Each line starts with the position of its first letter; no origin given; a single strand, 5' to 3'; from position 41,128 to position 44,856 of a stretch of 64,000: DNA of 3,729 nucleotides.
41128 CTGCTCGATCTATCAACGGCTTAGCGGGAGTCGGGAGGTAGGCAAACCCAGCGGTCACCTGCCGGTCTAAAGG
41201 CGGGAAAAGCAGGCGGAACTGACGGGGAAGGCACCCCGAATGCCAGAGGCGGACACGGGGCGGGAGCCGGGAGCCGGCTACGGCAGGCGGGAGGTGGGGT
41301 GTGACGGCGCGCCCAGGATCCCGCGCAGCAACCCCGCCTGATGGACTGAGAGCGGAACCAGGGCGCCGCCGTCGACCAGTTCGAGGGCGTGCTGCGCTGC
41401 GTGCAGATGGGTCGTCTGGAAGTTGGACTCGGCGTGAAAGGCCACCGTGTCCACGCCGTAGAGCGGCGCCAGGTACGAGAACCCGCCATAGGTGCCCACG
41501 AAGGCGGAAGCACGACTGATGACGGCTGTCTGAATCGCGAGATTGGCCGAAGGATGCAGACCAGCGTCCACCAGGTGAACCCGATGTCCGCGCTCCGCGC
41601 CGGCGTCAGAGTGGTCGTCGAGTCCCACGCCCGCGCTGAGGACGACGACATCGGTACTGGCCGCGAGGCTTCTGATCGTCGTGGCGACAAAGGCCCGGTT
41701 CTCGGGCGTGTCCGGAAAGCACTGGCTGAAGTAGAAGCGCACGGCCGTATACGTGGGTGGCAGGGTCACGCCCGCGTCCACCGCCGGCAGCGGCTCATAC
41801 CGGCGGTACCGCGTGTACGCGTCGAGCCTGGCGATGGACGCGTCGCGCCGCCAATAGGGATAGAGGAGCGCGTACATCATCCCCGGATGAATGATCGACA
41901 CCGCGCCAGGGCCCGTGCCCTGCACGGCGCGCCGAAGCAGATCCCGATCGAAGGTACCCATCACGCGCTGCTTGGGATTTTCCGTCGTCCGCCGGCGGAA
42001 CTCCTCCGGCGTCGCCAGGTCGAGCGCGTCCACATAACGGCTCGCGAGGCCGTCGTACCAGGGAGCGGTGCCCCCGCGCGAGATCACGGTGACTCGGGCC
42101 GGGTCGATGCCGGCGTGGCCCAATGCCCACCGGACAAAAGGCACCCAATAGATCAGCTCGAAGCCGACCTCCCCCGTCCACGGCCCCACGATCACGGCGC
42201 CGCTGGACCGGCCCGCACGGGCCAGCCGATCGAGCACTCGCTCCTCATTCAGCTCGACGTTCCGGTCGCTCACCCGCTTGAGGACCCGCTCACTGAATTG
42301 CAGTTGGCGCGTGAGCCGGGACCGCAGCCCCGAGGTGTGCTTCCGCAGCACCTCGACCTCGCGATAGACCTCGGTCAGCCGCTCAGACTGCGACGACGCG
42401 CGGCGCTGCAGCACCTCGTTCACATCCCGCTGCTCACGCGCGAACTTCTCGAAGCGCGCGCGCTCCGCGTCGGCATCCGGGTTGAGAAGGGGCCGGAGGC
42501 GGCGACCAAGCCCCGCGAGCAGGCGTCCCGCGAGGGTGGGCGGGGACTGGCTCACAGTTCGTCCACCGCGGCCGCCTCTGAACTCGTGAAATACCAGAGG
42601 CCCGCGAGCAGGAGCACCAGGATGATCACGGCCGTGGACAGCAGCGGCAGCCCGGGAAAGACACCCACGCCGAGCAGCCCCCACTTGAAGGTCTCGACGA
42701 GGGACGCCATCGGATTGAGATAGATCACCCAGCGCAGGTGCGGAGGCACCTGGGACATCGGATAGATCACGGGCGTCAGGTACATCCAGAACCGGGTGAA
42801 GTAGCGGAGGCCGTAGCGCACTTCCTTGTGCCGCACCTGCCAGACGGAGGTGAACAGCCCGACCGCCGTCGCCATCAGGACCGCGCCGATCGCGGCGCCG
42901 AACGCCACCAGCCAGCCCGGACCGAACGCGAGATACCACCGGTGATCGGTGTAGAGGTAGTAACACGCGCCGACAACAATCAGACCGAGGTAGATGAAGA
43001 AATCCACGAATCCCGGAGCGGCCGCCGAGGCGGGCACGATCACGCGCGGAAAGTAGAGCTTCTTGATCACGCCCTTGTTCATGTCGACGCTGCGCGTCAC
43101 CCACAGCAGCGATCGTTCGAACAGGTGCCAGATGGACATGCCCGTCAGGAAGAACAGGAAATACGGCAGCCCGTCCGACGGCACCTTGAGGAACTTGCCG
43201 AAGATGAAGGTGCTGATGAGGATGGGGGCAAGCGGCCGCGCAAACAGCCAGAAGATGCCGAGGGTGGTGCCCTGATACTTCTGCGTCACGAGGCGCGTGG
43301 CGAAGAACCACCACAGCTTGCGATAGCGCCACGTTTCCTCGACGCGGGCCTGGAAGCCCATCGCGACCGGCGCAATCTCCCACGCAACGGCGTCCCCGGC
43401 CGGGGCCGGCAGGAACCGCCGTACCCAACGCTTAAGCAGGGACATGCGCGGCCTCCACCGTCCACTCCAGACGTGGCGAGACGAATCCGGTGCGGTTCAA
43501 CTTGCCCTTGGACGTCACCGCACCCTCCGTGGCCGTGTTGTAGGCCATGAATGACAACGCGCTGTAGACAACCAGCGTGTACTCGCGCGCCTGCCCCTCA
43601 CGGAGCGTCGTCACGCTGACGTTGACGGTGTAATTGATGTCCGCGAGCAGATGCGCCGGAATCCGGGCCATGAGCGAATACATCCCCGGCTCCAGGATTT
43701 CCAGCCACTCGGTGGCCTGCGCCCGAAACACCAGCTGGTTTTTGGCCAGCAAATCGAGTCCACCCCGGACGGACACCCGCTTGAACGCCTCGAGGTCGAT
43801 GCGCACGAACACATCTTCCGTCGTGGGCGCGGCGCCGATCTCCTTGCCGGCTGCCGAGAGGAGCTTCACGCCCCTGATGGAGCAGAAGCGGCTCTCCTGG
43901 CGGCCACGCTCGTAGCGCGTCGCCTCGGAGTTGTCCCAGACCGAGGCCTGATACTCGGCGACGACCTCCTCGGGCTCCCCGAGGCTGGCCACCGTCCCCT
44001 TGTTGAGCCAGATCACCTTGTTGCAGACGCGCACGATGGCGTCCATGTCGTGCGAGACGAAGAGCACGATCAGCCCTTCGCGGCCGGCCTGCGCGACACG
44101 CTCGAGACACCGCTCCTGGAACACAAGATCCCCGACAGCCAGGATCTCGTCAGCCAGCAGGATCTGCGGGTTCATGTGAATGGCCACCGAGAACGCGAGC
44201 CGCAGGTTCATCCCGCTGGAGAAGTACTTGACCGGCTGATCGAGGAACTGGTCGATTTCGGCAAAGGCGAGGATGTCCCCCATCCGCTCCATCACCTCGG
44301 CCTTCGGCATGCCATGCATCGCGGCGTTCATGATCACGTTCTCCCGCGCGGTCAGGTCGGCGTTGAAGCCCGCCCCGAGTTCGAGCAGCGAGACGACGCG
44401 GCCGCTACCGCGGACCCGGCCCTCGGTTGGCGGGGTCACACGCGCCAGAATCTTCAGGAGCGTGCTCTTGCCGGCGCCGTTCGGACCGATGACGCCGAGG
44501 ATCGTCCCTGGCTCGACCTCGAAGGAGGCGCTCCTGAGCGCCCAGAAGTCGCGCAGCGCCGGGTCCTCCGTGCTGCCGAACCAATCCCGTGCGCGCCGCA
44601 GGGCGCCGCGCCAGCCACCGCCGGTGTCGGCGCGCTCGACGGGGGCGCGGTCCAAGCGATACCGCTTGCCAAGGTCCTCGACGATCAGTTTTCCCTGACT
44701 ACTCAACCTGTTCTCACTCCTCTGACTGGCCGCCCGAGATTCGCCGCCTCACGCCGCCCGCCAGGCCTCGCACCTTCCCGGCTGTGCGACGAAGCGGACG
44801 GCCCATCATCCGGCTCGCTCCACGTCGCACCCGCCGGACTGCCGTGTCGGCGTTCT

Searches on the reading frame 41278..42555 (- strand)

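Call 7: search_protein_families(library=pfam, max_evalue=0.1, proteins=[window:41278-42555:-])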
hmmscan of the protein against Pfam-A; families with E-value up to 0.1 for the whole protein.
window:41278-42555:- (425 aa): 0 families

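Call 8: search_protein_families(library=ncbifam, max_evalue=0.1, proteins=[window:41278-42555:-])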
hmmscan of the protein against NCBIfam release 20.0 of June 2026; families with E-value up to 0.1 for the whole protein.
window:41278-42555:- (425 aa): 2 families
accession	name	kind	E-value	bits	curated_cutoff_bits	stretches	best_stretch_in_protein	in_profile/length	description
NF008264.0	PRK11036.1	equivalog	0.065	12.7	366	0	300-402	43-147/261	tRNA uridine 5-oxyacetic acid(34) methyltransferase CmoM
NF003719.0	PRK05329.1-2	equivalog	0.081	11.8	359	0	281-316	200-235/423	glycerol-3-phosphate dehydrogenase subunit GlpB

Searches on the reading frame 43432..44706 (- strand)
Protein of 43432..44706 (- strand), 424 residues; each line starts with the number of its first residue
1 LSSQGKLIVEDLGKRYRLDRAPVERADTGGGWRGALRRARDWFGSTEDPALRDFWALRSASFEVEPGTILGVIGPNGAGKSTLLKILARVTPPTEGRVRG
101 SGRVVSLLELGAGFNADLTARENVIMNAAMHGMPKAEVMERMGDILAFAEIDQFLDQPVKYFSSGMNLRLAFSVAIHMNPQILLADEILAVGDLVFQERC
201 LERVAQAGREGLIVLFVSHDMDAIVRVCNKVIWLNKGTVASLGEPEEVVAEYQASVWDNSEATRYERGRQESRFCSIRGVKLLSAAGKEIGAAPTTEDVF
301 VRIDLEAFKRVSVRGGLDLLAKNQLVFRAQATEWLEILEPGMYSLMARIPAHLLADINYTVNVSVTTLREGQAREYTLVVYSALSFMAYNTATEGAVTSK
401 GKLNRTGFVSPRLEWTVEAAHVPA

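Call 12: search_protein_families(library=pfam, max_evalue=0.001, proteins=[window:43432-44706:-])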
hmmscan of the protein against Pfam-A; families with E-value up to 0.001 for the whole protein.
window:43432-44706:- (424 aa): 2 families
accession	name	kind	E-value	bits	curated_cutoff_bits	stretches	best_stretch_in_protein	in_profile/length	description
PF00005.33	ABC_tran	-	3e-21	76.9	25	1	57-188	1-135/137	ABC transporter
PF13304.12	AAA_21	-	8.9e-05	23.1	27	1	70-89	2-21/304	AAA domain, putative AbiEii toxin, Type IV TA system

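Call 14: search_protein_families(library=ncbifam, max_evalue=0.01, proteins=[window:43432-44706:-])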
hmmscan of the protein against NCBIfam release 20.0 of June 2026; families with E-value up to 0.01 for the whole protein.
window:43432-44706:- (424 aa): 185 families (the best 25 are shown)
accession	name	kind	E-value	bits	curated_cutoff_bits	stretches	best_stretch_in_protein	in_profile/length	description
NF010065.0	PRK13545.1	equivalog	9e-54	183.1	538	1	54-262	37-244/549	teichoic acids export protein ATP-binding subunit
NF010066.0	PRK13546.1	equivalog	2.9e-46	158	320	1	52-263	35-245/264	teichoic acids export ABC transporter ATP-binding subunit TagH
NF050108.1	galactan_ABC_ATP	equivalog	1.3e-44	152.3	400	1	56-254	44-242/244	galactan export ABC transporter ATP-binding subunit Wzt/RfbE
TIGR01188.1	drrA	subfamily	3.6e-36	125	312.45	1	53-258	5-221/302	daunorubicin resistance ABC transporter, ATP-binding protein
TIGR04521.1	ECF_ATPase_2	equivalog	3e-26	92.2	330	2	120-253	102-237/279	energy-coupling factor transporter ATPase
TIGR03864.1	PQQ_ABC_ATP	hypoth_equivalog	5.2e-25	88.3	302.25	1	56-254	16-225/236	ABC transporter, ATP-binding subunit, PQQ-dependent alcohol dehydrogenase system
NF010068.0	PRK13548.1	equivalog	1.9e-24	86.2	261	1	57-253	21-235/261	heme ABC transporter ATP-binding protein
TIGR01186.1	proV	subfamily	5e-24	85.1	326.6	1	56-250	8-219/363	betaine/proline/choline family ABC transporter ATP-binding protein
NF033858.1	ABC2_perm_RbbA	equivalog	4.4e-23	81.2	1050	1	52-257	277-493/909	ribosome-associated ATPase/putative transporter RbbA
TIGR00968.1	3a0106s01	subfamily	5.4e-23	81.7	342.75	1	53-251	12-221/237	sulfate ABC transporter ATP-binding protein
NF010059.0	PRK13536.1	equivalog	1.7e-22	79.7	549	1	58-251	60-264/342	nodulation factor ABC transporter ATP-binding protein NodI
NF040933.2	ABC_arch_GlcV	equivalog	2.3e-22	79.4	450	2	117-250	97-231/357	glucose ABC transporter ATP-binding protein GlcV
TIGR04520.1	ECF_ATPase_1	equivalog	3.1e-22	79.3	315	2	121-251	96-226/269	energy-coupling factor transporter ATPase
NF010060.0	PRK13537.1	equivalog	4e-22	78.5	521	1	59-250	33-235/314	nodulation factor ABC transporter ATP-binding protein NodI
TIGR02673.1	FtsE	equivalog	6.4e-22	78.3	264.85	2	117-237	93-213/214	cell division ATP-binding protein FtsE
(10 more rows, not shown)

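Call 68: search_solved_structures(query=window:43435-44706:-, max_evalue=0.01)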
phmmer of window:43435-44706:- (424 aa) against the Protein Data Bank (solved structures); distinct sequences matched with E-value up to 0.01: 540 (the best 60 are shown).
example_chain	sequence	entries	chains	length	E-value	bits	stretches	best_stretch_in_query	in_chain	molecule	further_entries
8dku_A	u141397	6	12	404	2.4e-64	221.1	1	49-364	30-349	ABC transporter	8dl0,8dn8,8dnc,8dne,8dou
7k2t_A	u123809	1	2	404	6.3e-64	219.7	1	49-364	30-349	ABC transporter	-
6amx_A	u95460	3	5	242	4e-61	210.5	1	49-252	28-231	ABC transporter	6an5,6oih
6m96_A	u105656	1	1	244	1.1e-60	209.1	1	49-252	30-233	ABC transporter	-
7dd0_A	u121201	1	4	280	1.9e-51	178.6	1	52-262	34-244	Teichoic acids export ATP-binding protein TagH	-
6jbh_A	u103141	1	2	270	8.3e-51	176.5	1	52-272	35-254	TarH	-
9cfl_B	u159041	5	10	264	5.1e-42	147.6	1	52-268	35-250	Teichoic acids export ATP-binding protein TagH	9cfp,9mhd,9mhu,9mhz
9qhw_C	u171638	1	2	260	4.4e-37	131.3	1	54-254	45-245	ABC transporter ATP-binding protein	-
9qfx_C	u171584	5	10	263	4.5e-37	131.3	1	54-254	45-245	ABC transporter ATP-binding protein | Probable o-antigen/lipopolysaccharide transport ATP-binding protein ABC transporter RfbE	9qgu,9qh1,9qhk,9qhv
9qhx_C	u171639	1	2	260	1.1e-36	129.9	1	54-254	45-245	ABC transporter ATP-binding protein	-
9qhj_C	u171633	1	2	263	1.2e-36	129.9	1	54-254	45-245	Probable o-antigen/lipopolysaccharide transport ATP-binding protein ABC transporter RfbE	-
8tsi_A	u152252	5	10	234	1.9e-29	106.1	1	55-257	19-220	ABC transporter ATP-binding protein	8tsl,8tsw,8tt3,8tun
8tsh_A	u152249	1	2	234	5.1e-29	104.8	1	55-257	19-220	ABC transporter ATP-binding protein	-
8s7v_K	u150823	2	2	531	1.7e-27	99.8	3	114-265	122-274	Glycine betaine/carnitine/choline transport ATP-binding protein OpuCA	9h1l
7w01_A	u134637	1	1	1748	1.3e-23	87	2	59-254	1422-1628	Phospholipid-transporting ATPase ABCA3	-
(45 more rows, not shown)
